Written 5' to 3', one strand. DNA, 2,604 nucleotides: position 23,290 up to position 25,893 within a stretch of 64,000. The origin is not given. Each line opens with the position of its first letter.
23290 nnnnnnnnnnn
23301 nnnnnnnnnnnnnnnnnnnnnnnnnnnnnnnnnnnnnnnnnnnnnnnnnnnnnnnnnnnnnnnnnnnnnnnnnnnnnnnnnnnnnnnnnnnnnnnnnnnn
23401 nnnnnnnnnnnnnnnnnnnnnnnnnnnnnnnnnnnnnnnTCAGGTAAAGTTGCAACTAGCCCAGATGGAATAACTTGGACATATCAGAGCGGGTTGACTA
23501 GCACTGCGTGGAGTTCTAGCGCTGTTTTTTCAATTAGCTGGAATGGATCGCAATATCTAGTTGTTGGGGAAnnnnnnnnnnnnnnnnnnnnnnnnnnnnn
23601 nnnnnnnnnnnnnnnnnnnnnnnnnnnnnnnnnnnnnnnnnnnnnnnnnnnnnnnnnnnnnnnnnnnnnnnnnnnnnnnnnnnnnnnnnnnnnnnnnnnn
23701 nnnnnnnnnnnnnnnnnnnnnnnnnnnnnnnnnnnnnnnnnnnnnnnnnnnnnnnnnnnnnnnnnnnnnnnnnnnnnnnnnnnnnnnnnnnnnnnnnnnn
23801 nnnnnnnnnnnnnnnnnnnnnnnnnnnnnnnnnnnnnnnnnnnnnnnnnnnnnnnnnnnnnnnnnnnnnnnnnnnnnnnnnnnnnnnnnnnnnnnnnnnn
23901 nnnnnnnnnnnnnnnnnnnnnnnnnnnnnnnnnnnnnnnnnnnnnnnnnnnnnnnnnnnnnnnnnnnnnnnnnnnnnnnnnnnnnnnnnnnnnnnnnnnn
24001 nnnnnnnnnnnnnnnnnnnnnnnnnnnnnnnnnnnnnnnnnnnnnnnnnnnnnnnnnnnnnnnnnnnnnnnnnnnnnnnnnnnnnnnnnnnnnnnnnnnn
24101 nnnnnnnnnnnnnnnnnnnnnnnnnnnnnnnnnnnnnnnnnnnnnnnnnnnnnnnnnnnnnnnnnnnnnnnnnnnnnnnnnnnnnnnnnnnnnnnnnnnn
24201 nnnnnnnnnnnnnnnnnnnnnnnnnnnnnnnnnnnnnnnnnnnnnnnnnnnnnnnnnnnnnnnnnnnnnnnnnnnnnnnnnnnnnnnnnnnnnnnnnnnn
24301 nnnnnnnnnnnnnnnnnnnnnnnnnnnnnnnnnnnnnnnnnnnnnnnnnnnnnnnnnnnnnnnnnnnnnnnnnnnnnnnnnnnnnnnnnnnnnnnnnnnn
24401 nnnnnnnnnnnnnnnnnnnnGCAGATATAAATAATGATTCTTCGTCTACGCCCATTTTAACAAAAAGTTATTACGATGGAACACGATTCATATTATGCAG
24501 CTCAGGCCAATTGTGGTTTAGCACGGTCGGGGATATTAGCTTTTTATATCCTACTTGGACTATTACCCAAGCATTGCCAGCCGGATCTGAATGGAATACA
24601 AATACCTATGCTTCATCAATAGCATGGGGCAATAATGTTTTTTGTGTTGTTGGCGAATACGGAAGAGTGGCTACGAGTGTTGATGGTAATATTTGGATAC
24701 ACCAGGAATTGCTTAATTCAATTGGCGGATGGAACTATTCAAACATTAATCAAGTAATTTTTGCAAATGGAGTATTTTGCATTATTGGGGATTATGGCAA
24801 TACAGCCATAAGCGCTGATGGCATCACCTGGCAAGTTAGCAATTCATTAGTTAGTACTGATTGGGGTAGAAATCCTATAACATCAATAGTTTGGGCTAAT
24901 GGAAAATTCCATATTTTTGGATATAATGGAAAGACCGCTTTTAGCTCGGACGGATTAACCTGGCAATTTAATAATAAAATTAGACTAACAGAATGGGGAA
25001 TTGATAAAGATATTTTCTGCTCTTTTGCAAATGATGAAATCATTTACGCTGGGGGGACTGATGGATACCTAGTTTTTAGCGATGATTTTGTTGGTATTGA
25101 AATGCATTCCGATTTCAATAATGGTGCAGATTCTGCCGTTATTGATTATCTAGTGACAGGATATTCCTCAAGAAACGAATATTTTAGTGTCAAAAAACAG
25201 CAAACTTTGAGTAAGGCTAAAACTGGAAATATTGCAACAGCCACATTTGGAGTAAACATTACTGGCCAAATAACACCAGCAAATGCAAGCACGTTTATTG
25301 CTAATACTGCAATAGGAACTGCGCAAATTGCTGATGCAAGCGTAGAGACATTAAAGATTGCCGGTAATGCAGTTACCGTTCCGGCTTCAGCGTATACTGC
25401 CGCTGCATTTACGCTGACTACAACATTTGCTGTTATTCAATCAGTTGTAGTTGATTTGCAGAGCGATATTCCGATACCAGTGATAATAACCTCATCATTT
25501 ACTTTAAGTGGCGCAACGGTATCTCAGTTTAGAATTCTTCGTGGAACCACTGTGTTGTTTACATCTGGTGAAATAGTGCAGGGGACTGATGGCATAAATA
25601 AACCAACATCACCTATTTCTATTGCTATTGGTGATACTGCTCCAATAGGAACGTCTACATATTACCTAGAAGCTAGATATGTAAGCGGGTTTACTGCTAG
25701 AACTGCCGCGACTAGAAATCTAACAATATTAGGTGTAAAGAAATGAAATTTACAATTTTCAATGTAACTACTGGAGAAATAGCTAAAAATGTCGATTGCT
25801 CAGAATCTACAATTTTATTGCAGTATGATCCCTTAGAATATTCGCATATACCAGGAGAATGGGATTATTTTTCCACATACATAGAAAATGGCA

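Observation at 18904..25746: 2,280-aa fibre made of ~30+ Asp-box (BNR) repeats with long near-identical DNA repeats inside the gene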

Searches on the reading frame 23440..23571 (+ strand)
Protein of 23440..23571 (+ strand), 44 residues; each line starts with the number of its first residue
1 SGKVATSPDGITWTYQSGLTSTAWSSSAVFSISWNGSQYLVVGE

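Call 27: find_homologous_proteins(query=A1, max_evalue=0.001)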
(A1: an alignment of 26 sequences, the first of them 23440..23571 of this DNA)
Query A1 (26 sequences) (44 aa, profile of the alignment): 4 proteins with E <= 0.001 among 98 candidates.
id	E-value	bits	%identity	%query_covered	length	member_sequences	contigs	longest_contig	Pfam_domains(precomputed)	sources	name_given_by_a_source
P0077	1.0e-20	91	56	98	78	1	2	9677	-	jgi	jgi:hypothetical protein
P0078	2.2e-12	65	61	98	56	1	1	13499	-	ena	-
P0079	3.9e-6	45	41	89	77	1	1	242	-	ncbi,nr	ncbi:hypothetical protein GQL56_29965, partial [Pseudomonas putida]|nr:hypothetical protein [Pseudom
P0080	5.3e-4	38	57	52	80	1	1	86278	-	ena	-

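Call 28: search_protein_representatives(alignment_id=A1)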
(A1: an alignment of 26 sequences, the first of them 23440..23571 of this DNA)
Query: 26 sequences, 44 profile positions. Proteins with E-value up to 0.001 (for the whole library): 10667; up to 1e-10: 3466; up to 1e-30: 306. The best 150 are listed.
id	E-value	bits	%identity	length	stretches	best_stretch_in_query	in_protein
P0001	0.0e+00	1725.6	-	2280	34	1-44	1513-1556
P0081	4.3e-177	590.2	-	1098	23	1-44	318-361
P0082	1.5e-156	524.5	-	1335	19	2-43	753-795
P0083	2.8e-147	494.8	-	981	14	2-44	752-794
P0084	2.3e-140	472.7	-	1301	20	1-43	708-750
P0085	9.8e-132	445.0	-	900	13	1-43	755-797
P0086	1.4e-124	422.1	-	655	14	2-43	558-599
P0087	5.7e-123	416.9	-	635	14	1-44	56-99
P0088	9.7e-119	403.4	-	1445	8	1-43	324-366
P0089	1.2e-114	390.4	-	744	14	3-44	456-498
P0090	1.0e-111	380.9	-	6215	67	3-43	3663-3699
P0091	7.6e-104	355.7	-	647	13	1-44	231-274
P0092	1.3e-96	332.5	-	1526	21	1-44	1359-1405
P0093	7.3e-96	330.2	-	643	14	1-41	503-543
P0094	7.8e-95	326.9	-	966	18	2-44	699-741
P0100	3.6e-84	292.8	-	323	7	2-43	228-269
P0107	1.9e-77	271.3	-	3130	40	3-43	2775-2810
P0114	2.3e-72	254.9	-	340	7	2-43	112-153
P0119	1.6e-69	245.8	-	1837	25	2-43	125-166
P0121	1.1e-68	243.2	-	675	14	1-44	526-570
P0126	5.8e-64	228.1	-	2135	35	5-44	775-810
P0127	7.6e-63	224.5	-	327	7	1-43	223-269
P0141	1.3e-57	207.8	-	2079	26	2-43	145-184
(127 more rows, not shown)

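Call 29: search_protein_families(library=pfam, proteins=[P0100, P0087, P0081, P0082, P0086, P0114, P0127, P0107, P0083, P0085], max_evalue=0.01)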
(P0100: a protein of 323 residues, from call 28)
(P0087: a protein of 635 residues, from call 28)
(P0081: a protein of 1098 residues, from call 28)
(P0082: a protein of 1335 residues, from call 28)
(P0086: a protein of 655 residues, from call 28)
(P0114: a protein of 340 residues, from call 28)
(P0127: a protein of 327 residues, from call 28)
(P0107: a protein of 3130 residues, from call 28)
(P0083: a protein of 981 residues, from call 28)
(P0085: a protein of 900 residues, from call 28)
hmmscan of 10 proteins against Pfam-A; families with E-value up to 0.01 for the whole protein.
P0100 (323 aa): 1 family
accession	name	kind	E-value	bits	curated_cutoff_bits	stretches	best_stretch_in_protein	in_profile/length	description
PF19755.4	DUF6242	-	0.0011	19.3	29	0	107-195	124-217/217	Domain of unknown function (DUF6242)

P0087 (635 aa): 1 family
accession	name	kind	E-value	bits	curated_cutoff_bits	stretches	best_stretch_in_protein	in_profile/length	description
PF19755.4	DUF6242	-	1.6e-06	28.6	29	1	501-604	125-217/217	Domain of unknown function (DUF6242)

P0081 (1098 aa): 0 families

P0082 (1335 aa): 3 families
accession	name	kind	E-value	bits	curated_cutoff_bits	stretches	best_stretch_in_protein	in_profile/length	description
PF25390.1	WD40_RLD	-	2.2e-54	185.6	150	2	1076-1331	42-314/363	RCC1-like domain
PF00415.24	RCC1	-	3.6e-34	117.5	21.7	5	986-1032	1-50/50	Regulator of chromosome condensation (RCC1) repeat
PF13540.12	RCC1_2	-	2.8e-31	106.9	22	4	1267-1291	2-26/30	Regulator of chromosome condensation (RCC1) repeat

P0086 (655 aa): 0 families

P0114 (340 aa): 1 family
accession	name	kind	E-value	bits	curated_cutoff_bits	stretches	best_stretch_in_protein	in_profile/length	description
PF19755.4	DUF6242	-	0.0024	18.2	29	0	161-255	124-217/217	Domain of unknown function (DUF6242)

P0127 (327 aa): 1 family
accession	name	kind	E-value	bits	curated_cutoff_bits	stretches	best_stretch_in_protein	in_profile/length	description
PF19755.4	DUF6242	-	1e-10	42.3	29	2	139-235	125-217/217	Domain of unknown function (DUF6242)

P0107 (3130 aa): 6 families
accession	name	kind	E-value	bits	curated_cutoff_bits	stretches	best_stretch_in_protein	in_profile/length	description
PF03736.22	EPTP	-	1.3e-63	211.2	21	0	1346-1368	12-33/42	EPTP domain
PF19755.4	DUF6242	-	5.2e-35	121.7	29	5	1287-1381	119-217/217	Domain of unknown function (DUF6242)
PF20906.3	S-Me-THD_C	-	5.7e-11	42.5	27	0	2298-2397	75-174/190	S-Me-THD-like, C-terminal domain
PF16655.11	PhoD_N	-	1.6e-09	38.6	30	0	1854-1875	59-80/90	PhoD-like phosphatase, N-terminal domain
PF16656.11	Pur_ac_phosph_N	-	2.3e-08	34.9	30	0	664-699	61-93/93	Purple acid Phosphatase, N-terminal domain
PF00041.27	fn3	-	3.9e-05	24.2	25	0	1853-1878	48-73/84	Fibronectin type III domain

P0083 (981 aa): 1 family
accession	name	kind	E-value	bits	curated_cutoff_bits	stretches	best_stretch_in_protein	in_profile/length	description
PF19755.4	DUF6242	-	1e-07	32.5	29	1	359-428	147-217/217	Domain of unknown function (DUF6242)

P0085 (900 aa): 9 families
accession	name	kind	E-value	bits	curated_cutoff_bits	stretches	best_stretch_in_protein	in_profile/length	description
PF22544.2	HYDIN_VesB_CFA65-like_Ig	-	7.5e-17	61.8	25.5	2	164-259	1-95/100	HYDIN/CFA65/VesB-like, Ig-like domain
PF15780.11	ASH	-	8.6e-14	51.9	27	2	171-256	12-96/98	Abnormal spindle-like microcephaly-assoc'd, ASPM-SPD-2-Hydin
PF22073.2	Cep192_D4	-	1.6e-13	51.3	35.5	1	168-265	6-111/112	Cep192 domain 4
PF07610.17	DUF1573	-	3.7e-08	33.7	26.1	1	169-263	4-96/98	Protein of unknown function (DUF1573)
PF24507.1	Ig_CFAP65_4th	-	3.6e-07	30.9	27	0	190-264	4-75/76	CFAP65, fourth Ig-like domain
PF19755.4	DUF6242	-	3.1e-06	27.6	29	1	761-854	124-217/217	Domain of unknown function (DUF6242)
PF12371.14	TMEM131_like_N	-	0.00026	21.6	28.8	1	167-248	2-82/84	Transmembrane protein 131-like N-terminal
PF24501.1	Ig_TMEM131L_5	-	0.00066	19.9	27.8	0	87-139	1-56/66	TMEM131L fifth Ig-like domain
PF24771.2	Ig_CFAP74_1st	-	0.0056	17.5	29.2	0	166-249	1-85/97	CFAP74 first Ig-like domain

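Call 32: search_protein_families(library=pfam, proteins=[P0121], max_evalue=0.01)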
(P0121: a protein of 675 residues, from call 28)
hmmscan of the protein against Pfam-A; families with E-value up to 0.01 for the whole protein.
P0121 (675 aa): 1 family
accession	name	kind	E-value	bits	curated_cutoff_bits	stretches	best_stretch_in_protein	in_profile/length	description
PF19755.4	DUF6242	-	3.5e-05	24.2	29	0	132-223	127-217/217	Domain of unknown function (DUF6242)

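Call 89: search_solved_structures(query=A1, max_evalue=10, show_alignments=3)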
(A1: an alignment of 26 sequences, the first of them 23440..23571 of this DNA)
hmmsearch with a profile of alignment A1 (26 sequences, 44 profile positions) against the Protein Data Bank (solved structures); distinct sequences matched with E-value up to 10: 3.
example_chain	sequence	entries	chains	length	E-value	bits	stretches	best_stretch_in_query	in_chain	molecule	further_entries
3d1c_A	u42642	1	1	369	0.7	13.3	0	27-41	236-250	Flavin-containing Putative Monooxygenase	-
6n1a_A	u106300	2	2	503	1.4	12.3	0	6-21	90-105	Carbohydrate-binding protein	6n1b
5ta7_A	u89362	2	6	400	4.2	10.8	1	5-14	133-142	Glycoside Hydrolase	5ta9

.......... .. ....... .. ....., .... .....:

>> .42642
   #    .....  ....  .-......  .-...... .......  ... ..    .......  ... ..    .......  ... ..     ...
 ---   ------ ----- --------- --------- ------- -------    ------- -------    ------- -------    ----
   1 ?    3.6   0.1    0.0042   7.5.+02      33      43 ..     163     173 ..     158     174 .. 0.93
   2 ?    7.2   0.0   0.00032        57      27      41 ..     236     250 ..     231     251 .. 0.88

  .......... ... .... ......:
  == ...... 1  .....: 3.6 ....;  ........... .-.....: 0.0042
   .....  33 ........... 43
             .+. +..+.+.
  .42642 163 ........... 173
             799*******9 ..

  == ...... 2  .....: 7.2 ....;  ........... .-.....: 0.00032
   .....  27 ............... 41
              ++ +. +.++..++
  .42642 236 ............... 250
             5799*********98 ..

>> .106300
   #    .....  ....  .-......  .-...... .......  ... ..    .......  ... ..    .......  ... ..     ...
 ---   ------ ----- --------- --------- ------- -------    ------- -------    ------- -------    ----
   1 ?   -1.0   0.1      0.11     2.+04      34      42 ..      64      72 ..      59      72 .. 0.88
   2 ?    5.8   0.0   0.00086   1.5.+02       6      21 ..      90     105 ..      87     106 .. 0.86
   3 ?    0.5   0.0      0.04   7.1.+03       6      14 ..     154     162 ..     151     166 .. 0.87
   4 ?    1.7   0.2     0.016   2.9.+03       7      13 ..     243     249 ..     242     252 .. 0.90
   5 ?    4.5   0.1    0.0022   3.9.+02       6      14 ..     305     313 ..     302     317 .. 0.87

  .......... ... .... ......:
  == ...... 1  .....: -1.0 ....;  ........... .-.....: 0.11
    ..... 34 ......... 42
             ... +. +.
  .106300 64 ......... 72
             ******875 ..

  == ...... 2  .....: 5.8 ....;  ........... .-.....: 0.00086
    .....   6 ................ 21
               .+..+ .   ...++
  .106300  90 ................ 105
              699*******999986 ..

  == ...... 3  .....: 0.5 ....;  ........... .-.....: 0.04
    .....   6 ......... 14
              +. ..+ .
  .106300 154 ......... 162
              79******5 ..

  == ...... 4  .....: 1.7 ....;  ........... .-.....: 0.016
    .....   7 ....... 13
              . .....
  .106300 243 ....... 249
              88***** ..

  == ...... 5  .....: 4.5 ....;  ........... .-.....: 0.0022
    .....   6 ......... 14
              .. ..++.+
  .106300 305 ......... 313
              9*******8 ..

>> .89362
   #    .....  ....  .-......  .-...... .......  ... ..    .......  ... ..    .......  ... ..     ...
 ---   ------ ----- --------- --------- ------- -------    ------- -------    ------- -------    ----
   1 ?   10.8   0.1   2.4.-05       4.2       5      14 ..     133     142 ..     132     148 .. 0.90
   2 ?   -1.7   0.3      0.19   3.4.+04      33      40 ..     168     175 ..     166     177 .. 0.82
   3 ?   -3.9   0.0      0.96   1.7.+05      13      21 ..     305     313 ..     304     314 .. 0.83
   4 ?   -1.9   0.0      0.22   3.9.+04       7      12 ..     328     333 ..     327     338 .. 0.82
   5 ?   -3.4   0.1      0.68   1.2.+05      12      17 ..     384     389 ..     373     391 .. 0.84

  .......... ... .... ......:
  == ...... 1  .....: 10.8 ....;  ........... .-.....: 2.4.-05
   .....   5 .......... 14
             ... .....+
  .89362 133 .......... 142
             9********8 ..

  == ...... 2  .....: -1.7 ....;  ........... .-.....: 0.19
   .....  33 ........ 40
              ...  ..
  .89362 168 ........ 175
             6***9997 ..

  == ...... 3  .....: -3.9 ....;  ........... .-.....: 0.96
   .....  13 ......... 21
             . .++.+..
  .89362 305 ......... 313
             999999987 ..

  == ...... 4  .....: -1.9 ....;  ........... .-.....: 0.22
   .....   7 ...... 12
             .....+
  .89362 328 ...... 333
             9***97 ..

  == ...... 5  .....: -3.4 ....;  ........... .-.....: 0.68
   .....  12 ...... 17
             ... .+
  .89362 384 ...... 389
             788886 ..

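Call 112: search_protein_families(library=phrogs, proteins=[P0126, P0081, P0084, P0092, P0119, P0141], max_evalue=0.00001)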
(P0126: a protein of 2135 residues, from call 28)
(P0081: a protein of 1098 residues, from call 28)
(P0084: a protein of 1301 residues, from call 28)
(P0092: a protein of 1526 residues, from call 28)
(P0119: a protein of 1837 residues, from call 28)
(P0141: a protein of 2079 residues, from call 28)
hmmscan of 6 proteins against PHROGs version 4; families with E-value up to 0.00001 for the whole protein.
P0126 (2135 aa): 0 families

P0081 (1098 aa): 0 families

P0084 (1301 aa): 3 families
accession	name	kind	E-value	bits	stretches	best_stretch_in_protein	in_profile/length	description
phrog_4219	-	DNA, RNA and nucleotide metabolism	6.2e-34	118.4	3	1026-1171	541-682/867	regulator of chromosome condensation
phrog_7220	-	DNA, RNA and nucleotide metabolism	6.7e-31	108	2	1086-1296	90-293/1734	regulator of chromosome condensation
phrog_16766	-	DNA, RNA and nucleotide metabolism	3.2e-30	106.4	2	1087-1219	201-331/763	regulator of chromosome condensation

P0092 (1526 aa): 0 families

P0119 (1837 aa): 0 families

P0141 (2079 aa): 0 families

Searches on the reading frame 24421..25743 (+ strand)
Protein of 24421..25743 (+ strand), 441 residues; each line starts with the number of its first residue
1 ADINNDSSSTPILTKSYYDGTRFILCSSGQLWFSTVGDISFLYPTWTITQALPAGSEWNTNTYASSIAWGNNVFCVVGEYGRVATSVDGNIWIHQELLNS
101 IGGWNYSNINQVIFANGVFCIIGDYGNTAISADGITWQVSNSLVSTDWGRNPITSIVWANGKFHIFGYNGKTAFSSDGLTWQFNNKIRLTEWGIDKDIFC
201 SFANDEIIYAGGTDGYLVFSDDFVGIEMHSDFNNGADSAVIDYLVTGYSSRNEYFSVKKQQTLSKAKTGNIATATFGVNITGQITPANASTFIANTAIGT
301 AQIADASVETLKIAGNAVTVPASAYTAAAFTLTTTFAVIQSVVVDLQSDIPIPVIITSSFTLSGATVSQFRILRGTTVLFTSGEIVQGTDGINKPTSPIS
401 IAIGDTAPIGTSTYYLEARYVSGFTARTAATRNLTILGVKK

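Call 14: search_protein_families(library=pfam, proteins=[window:24421-25743:+], max_evalue=10)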
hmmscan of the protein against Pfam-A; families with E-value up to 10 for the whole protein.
window:24421-25743:+ (441 aa): 1 family
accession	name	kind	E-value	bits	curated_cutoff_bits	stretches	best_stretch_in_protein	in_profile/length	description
PF19755.4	DUF6242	-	0.068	13.4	29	1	113-181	150-217/217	Domain of unknown function (DUF6242)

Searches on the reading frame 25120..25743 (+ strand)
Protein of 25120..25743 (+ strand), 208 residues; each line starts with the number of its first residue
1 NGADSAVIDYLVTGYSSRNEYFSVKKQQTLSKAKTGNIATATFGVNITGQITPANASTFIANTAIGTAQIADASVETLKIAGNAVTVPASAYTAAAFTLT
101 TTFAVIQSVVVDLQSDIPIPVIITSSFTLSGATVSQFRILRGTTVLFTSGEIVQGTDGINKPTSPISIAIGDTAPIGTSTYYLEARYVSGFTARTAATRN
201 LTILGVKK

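Call 55: search_solved_structures(query=window:25120-25743:+, max_evalue=10)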
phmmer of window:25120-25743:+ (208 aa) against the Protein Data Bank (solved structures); distinct sequences matched with E-value up to 10: 1.
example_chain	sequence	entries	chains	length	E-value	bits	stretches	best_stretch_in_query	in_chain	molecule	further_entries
7q21_E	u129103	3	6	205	0.55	13.4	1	56-135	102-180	Cytochrome c oxidase subunit 3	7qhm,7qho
